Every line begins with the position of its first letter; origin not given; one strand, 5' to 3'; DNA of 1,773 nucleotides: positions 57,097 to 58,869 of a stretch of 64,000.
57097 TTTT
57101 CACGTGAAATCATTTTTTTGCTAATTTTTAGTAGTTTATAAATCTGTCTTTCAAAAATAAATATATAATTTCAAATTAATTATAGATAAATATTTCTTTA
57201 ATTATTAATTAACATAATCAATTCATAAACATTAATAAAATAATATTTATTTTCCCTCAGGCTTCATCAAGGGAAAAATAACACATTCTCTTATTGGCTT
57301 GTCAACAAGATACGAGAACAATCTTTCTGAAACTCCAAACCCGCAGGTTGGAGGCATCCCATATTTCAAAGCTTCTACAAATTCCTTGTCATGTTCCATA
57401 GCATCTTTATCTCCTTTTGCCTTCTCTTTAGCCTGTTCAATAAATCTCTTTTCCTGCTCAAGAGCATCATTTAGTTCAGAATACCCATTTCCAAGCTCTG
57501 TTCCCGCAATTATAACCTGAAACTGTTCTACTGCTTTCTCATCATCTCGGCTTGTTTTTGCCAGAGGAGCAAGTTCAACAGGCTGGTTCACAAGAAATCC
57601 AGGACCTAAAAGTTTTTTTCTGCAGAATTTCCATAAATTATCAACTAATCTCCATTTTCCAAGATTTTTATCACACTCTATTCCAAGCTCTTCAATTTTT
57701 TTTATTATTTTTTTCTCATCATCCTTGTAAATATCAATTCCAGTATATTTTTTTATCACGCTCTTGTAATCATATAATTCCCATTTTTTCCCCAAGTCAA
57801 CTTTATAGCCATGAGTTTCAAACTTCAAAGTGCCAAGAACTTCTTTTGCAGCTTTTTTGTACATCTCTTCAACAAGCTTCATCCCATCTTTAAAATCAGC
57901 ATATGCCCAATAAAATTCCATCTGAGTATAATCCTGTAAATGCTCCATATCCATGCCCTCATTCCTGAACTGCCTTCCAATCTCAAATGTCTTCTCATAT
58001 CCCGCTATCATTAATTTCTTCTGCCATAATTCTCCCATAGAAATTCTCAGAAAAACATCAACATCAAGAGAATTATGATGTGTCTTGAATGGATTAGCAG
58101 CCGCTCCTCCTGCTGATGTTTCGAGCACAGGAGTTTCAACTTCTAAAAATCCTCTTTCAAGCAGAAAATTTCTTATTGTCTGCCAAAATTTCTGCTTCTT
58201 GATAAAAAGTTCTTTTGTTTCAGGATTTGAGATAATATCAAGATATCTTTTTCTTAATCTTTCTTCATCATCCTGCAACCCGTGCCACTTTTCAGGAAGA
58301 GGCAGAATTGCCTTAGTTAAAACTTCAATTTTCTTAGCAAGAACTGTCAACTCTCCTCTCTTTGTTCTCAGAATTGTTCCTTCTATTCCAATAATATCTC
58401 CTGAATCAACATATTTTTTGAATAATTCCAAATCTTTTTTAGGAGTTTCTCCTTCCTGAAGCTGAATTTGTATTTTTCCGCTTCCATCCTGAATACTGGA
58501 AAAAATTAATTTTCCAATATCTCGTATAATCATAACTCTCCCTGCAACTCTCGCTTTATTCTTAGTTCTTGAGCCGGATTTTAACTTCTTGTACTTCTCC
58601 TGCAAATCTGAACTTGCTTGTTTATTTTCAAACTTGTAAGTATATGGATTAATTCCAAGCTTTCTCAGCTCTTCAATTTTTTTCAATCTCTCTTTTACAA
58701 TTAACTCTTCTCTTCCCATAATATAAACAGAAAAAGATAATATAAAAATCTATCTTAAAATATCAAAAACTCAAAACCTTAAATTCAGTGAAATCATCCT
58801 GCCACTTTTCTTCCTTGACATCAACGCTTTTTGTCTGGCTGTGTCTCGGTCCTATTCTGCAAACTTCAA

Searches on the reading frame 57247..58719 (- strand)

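Call 35: search_protein_families(library=pfam, proteins=[window:57247-58719:-], max_evalue=0.00001)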
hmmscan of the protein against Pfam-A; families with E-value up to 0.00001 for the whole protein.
window:57247-58719:- (490 aa): 2 families
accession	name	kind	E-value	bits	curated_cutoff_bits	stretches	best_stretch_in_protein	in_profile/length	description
PF00152.25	tRNA-synt_2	-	3.7e-71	240.2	25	1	151-485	2-307/308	tRNA synthetases class II (D, K and N)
PF01336.31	tRNA_anti-codon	-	2.6e-14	53.4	27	1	57-134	2-75/75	OB-fold nucleic acid binding domain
